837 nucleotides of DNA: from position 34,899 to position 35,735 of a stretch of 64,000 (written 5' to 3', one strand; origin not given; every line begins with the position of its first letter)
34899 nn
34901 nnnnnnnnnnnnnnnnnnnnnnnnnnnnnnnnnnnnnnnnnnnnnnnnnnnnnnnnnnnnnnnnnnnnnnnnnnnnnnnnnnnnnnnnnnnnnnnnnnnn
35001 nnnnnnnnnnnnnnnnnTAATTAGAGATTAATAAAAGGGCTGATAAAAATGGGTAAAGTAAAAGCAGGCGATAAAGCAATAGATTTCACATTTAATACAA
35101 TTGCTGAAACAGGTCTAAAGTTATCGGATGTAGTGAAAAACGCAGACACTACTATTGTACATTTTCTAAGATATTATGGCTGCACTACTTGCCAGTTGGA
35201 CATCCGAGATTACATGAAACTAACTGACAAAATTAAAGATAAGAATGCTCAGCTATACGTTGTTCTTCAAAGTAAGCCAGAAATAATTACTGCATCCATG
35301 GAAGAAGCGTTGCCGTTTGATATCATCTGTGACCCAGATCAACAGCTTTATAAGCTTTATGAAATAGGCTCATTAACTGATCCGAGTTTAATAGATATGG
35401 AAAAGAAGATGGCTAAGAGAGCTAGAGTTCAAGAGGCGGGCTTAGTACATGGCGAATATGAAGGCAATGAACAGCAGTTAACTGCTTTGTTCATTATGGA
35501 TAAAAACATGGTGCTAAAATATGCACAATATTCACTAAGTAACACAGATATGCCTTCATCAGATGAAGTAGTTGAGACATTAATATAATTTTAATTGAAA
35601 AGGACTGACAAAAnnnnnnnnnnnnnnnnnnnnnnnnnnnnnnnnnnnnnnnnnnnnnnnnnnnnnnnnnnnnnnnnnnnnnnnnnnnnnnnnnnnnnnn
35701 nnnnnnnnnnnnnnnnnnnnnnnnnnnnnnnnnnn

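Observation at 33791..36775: Five tandem, diverged paralogues of a CxxC peroxiredoxin-like protein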

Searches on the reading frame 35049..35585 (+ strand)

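Call 4: search_protein_families(library=pfam, proteins=[window:35049-35585:+], max_evalue=0.01)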
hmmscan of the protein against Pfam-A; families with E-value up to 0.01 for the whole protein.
window:35049-35585:+ (179 aa): 3 families
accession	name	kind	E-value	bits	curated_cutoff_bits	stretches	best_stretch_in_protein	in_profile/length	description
PF00578.27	AhpC-TSA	-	6.1e-14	52.5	26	1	7-158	2-123/124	AhpC/TSA family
PF08534.16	Redoxin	-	2e-06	28.1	26.6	1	5-128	1-135/148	Redoxin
PF13911.12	AhpC-TSA_2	-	1.3e-05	26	27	1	58-159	5-109/114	AhpC/TSA antioxidant enzyme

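Call 5: search_protein_families(library=ncbifam, proteins=[window:35049-35585:+], max_evalue=0.01)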
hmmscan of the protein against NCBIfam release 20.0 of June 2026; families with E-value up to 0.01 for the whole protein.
window:35049-35585:+ (179 aa): 3 families
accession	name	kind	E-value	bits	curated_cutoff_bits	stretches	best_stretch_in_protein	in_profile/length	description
NF040769.1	SelL_rel_redox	subfamily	1.2e-17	64.1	120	1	9-177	2-172/173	SelL-related redox protein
NF002854.0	PRK03147.1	subfamily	1.9e-06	27.9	170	1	3-124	35-155/176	thiol-disulfide oxidoreductase ResA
NF006960.0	PRK09437.1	equivalog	0.0012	18.8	140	1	1-103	1-102/156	thioredoxin-dependent thiol peroxidase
